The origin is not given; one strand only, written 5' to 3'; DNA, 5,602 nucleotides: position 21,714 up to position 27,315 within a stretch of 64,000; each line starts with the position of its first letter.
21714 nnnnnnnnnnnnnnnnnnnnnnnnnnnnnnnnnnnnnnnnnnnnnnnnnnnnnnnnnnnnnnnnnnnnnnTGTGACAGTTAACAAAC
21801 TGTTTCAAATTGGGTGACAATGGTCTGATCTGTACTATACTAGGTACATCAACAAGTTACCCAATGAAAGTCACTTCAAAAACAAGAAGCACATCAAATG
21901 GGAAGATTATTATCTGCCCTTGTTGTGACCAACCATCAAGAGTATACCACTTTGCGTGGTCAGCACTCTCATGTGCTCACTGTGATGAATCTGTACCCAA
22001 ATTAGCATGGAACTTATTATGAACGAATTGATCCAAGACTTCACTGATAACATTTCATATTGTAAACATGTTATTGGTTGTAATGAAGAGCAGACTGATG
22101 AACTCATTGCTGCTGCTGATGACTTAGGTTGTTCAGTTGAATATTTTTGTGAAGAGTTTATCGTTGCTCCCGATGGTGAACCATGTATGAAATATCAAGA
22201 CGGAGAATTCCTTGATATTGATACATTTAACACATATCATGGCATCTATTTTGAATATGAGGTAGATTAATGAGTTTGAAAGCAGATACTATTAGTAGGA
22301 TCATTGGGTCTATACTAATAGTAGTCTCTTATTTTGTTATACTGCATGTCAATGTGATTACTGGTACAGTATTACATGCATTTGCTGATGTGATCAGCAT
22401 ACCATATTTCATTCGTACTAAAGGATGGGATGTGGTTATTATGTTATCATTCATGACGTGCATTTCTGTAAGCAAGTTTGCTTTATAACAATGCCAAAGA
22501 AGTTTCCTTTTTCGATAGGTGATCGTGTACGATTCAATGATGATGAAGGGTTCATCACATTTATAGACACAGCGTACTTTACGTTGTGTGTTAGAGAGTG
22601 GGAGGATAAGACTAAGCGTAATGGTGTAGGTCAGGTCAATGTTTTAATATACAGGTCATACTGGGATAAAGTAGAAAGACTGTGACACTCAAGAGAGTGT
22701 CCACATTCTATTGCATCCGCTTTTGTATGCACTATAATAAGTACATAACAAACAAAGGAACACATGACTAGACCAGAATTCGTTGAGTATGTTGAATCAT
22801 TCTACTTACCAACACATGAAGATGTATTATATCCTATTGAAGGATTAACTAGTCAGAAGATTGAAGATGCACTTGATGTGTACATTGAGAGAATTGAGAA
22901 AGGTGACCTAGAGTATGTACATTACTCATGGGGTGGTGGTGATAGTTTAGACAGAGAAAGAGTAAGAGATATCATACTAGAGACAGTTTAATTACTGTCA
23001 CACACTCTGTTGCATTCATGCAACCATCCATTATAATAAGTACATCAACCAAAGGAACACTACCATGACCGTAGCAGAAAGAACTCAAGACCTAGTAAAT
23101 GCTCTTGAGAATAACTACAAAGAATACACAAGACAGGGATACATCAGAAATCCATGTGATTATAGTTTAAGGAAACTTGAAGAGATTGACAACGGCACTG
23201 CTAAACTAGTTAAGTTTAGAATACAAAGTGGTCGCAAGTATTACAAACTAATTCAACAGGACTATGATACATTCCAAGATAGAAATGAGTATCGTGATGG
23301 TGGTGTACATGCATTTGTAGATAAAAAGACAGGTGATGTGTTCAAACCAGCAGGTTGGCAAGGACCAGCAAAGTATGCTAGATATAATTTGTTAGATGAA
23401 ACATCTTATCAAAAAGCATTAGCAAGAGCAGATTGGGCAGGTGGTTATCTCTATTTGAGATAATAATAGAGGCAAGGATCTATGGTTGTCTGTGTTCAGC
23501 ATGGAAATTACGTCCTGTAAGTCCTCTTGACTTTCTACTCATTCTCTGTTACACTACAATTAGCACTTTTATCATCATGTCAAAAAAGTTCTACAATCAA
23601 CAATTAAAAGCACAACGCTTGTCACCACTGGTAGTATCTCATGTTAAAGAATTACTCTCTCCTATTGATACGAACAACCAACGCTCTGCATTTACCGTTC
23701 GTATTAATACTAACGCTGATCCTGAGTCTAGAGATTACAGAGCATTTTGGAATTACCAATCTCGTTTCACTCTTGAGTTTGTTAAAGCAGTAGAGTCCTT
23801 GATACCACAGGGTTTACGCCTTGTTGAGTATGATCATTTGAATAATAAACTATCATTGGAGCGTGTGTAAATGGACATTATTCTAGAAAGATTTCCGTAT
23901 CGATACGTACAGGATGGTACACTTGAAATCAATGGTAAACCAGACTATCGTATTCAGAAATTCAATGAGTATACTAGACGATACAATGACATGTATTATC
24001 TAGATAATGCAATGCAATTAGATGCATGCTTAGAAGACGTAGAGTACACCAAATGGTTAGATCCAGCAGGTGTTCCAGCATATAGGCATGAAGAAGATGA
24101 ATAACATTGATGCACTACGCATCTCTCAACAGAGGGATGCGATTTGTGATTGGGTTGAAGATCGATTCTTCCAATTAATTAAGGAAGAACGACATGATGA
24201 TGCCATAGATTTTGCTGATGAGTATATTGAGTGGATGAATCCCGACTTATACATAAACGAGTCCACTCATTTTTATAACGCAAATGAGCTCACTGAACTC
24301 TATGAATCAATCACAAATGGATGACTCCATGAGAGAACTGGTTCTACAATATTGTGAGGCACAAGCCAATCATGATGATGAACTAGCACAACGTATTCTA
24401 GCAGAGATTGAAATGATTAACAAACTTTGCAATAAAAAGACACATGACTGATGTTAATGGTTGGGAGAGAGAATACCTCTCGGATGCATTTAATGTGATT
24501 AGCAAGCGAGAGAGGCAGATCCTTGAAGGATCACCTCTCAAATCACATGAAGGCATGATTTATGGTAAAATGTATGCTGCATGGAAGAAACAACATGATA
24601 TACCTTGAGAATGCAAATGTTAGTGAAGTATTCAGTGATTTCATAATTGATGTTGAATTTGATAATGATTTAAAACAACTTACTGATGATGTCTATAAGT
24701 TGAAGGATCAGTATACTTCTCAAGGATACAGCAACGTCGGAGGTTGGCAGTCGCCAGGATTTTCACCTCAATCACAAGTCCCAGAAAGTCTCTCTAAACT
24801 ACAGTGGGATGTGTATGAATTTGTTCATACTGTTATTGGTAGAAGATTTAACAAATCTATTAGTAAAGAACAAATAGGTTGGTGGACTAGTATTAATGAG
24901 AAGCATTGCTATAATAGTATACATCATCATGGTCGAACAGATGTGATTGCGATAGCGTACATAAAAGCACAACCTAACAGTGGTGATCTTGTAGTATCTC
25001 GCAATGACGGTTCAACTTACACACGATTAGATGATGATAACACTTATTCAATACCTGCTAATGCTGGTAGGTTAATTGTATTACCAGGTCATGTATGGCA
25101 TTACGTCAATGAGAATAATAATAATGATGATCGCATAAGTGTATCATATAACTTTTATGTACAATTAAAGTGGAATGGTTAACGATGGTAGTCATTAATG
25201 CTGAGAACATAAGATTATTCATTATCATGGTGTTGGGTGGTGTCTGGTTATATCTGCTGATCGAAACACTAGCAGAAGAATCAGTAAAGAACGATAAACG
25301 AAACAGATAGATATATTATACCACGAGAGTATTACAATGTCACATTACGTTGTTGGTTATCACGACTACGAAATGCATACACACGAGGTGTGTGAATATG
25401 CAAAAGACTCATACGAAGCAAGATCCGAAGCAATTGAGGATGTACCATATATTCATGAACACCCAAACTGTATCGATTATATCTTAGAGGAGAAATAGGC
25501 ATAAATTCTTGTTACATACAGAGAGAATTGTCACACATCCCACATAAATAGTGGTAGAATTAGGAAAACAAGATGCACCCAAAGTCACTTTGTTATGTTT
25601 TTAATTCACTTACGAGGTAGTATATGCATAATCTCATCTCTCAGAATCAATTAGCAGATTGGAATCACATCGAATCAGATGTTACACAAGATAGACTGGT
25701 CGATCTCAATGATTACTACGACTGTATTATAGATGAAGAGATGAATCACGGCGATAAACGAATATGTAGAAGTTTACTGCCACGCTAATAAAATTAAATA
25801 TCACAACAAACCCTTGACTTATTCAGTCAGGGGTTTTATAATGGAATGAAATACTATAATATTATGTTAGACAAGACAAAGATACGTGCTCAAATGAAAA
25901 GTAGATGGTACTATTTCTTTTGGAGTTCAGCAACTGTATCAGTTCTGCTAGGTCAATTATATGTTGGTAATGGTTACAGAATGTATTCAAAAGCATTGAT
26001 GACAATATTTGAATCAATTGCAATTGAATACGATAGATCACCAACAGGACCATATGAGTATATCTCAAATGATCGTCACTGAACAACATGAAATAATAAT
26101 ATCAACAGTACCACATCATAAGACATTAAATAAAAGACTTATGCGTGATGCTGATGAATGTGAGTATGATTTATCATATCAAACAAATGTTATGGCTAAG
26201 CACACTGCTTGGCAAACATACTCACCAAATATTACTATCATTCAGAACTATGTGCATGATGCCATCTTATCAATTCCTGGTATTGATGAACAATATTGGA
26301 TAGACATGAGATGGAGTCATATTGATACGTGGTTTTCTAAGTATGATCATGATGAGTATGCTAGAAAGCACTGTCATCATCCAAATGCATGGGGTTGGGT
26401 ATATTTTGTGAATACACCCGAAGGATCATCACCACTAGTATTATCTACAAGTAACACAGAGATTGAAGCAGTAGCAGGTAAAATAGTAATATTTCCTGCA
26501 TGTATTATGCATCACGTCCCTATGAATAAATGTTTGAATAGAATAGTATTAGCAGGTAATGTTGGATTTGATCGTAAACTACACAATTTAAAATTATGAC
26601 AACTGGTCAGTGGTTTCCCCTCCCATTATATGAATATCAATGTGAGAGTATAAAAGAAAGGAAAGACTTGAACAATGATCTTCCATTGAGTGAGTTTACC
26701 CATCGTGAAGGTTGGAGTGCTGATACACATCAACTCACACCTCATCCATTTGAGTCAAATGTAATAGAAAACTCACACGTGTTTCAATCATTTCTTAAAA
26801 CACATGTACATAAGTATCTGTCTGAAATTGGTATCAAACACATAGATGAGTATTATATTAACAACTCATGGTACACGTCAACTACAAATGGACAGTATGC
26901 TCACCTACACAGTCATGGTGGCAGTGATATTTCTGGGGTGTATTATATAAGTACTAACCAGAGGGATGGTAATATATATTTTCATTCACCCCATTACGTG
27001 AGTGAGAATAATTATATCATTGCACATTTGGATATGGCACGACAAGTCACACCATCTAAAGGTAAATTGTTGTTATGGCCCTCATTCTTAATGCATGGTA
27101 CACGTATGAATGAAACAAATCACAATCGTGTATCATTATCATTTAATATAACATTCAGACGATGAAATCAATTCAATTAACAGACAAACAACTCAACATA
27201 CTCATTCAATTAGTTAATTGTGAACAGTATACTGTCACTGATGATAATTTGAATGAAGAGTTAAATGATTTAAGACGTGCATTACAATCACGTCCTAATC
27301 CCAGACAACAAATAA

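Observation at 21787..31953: Array of gene cassettes each headed by an 18-bp palindrome at fixed distance from the -10 box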

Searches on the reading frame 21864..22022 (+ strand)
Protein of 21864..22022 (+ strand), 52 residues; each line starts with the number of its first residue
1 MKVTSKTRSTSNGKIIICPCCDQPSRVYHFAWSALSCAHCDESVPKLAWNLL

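Call 96: search_protein_families(library=phrogs, proteins=[window:21864-22022:+], max_evalue=0.001)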
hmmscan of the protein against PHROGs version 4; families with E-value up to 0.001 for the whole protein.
window:21864-22022:+ (52 aa): 1 family
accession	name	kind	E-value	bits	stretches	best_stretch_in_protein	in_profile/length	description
phrog_5602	-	unknown function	1.9e-06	28.4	1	1-49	4-57/60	-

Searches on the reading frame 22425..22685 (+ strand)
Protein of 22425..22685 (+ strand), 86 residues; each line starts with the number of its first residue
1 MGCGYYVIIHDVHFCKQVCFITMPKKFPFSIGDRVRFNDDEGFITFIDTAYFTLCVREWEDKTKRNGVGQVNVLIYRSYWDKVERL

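Call 96: search_protein_families(library=phrogs, proteins=[window:22425-22685:+], max_evalue=0.001)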
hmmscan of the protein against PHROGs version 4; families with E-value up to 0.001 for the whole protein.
window:22425-22685:+ (86 aa): 2 families
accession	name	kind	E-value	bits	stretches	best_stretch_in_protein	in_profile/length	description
phrog_522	-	unknown function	2e-16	60.5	1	27-85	3-66/87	-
phrog_8681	-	unknown function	6.5e-12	46.7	1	29-84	22-77/108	-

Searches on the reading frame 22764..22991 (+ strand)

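Call 96: search_protein_families(library=phrogs, proteins=[window:22764-22991:+], max_evalue=0.001)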
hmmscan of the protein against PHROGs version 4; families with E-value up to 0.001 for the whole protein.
window:22764-22991:+ (75 aa): 1 family
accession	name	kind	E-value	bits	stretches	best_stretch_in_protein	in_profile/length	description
phrog_7799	-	unknown function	2.9e-26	92.3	1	5-74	6-70/78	-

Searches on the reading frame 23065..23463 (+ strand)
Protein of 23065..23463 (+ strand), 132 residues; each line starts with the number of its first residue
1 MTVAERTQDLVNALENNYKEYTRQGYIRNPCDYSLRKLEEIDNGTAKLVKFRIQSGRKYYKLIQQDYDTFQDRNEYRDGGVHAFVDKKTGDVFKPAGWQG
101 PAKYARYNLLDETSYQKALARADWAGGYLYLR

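Call 96: search_protein_families(library=phrogs, proteins=[window:23065-23463:+], max_evalue=0.001)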
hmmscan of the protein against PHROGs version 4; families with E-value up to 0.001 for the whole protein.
window:23065-23463:+ (132 aa): 4 families
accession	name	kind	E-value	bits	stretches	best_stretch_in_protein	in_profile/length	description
phrog_818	-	unknown function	3.1e-34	119.2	1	3-132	22-127/127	-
phrog_3274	-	unknown function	5.5e-14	53.7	1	35-132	22-113/113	-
phrog_5014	-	unknown function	3.8e-11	44.2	1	50-113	34-95/110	-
phrog_10383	-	unknown function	1e-07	33.2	1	48-126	47-117/125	-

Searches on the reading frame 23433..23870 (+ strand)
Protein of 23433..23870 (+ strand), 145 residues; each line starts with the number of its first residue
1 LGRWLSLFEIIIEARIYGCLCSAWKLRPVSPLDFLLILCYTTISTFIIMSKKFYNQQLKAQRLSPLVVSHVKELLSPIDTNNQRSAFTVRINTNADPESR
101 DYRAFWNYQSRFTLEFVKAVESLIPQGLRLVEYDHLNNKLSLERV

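Call 96: search_protein_families(library=phrogs, proteins=[window:23433-23870:+], max_evalue=0.001)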
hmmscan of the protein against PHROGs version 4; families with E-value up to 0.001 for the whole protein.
window:23433-23870:+ (145 aa): 1 family
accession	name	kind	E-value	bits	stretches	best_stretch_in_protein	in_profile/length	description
phrog_4564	-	unknown function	2.9e-16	60.3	1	66-143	3-77/79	-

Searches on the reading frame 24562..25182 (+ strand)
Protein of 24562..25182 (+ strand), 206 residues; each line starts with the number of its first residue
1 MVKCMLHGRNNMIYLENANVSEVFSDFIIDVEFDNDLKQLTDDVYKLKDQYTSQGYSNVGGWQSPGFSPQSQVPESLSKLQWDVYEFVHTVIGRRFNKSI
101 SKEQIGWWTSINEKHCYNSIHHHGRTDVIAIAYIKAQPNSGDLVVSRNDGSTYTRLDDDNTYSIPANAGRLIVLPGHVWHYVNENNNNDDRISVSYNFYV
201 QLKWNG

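Call 11: search_protein_families(library=phrogs, proteins=[window:24562-25182:+])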
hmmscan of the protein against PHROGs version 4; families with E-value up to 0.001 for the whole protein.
window:24562-25182:+ (206 aa): 2 families
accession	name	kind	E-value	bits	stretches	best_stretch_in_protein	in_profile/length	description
phrog_81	-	moron, auxiliary metabolic gene and host takeover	1.2e-25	91.6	1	19-201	52-240/283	2OG-Fe(II) oxygenase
phrog_274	-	DNA, RNA and nucleotide metabolism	7.4e-06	27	1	128-199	117-178/192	DNA endonuclease V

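Call 12: search_protein_families(library=pfam, proteins=[window:24562-25182:+])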
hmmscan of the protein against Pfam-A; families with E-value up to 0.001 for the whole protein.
window:24562-25182:+ (206 aa): 1 family
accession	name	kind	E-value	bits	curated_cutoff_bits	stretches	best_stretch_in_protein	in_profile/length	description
PF13759.12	2OG-FeII_Oxy_5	-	3.7e-11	43.7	27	1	107-197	2-101/101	Putative 2OG-Fe(II) oxygenase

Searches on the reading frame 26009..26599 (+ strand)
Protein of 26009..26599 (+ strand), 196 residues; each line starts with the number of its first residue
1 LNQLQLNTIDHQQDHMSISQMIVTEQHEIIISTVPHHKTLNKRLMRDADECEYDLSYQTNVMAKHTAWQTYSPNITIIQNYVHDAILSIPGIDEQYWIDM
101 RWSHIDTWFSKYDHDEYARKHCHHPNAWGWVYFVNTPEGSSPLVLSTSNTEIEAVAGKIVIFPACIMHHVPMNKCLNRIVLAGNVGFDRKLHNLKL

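Call 11: search_protein_families(library=phrogs, proteins=[window:26009-26599:+])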
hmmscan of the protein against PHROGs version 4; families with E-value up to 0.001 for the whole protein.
window:26009-26599:+ (196 aa): 2 families
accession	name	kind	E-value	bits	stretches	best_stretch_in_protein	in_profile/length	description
phrog_81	-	moron, auxiliary metabolic gene and host takeover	7.3e-18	66.1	1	14-191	46-243/283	2OG-Fe(II) oxygenase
phrog_274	-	DNA, RNA and nucleotide metabolism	5.1e-05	24.2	1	114-184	101-176/192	DNA endonuclease V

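Call 12: search_protein_families(library=pfam, proteins=[window:26009-26599:+])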
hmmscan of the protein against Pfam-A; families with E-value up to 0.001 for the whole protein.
window:26009-26599:+ (196 aa): 1 family
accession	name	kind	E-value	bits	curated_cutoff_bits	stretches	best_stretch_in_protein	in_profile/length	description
PF13759.12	2OG-FeII_Oxy_5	-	1.5e-06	29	27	0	150-179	66-96/101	Putative 2OG-Fe(II) oxygenase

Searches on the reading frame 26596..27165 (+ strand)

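Call 11: search_protein_families(library=phrogs, proteins=[window:26596-27165:+])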
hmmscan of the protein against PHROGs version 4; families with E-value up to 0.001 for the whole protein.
window:26596-27165:+ (189 aa): 1 family
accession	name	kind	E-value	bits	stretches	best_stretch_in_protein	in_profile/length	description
phrog_81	-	moron, auxiliary metabolic gene and host takeover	3.4e-35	122.9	1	1-187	51-239/283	2OG-Fe(II) oxygenase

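Call 12: search_protein_families(library=pfam, proteins=[window:26596-27165:+])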
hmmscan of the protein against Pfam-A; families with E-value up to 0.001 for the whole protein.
window:26596-27165:+ (189 aa): 2 families
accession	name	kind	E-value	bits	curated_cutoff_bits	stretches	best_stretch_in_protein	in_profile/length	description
PF13759.12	2OG-FeII_Oxy_5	-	5.1e-19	69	27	1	90-184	1-101/101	Putative 2OG-Fe(II) oxygenase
PF13640.12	2OG-FeII_Oxy_3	-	0.00028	22.2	27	1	82-185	15-97/98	2OG-Fe(II) oxygenase superfamily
